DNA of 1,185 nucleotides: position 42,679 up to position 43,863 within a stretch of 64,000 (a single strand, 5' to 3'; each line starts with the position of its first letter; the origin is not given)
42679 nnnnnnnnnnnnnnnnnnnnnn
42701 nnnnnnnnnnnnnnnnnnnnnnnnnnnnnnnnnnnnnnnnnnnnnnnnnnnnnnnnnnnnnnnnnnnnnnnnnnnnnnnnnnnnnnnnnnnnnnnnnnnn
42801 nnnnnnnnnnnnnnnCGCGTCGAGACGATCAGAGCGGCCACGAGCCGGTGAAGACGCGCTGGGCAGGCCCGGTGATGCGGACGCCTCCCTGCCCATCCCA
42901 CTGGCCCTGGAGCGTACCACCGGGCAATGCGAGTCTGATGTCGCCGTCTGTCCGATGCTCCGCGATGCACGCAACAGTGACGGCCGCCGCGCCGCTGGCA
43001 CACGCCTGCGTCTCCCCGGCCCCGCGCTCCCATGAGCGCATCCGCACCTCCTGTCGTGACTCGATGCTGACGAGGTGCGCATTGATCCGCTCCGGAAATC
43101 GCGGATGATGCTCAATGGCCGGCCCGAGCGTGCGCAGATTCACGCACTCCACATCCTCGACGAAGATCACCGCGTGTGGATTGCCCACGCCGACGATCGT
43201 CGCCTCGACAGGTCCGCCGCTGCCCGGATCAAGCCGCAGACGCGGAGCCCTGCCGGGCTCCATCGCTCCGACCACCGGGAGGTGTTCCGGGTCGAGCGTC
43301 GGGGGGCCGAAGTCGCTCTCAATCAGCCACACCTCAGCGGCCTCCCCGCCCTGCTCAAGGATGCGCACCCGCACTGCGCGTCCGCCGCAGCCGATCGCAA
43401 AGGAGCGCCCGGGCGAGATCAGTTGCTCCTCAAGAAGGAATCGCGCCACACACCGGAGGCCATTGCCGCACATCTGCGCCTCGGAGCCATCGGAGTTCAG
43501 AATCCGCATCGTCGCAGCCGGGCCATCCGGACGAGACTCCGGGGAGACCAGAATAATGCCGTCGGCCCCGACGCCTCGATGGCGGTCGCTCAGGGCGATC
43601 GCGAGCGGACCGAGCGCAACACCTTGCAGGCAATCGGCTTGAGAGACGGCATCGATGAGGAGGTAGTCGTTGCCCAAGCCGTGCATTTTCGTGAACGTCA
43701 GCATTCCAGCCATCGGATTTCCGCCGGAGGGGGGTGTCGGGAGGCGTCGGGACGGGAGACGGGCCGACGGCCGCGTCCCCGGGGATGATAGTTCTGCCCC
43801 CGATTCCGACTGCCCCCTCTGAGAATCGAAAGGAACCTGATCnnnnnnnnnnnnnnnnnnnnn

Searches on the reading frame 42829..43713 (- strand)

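Call 20: search_protein_families(library=pfam, proteins=[window:42829-43713:-], max_evalue=0.001)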
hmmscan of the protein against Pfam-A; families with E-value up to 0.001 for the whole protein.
window:42829-43713:- (294 aa): 1 family
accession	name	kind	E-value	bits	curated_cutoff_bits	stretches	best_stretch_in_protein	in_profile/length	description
PF01678.24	DAP_epimerase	-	1.9e-52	176.8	34.7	2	173-286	2-120/121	Diaminopimelate epimerase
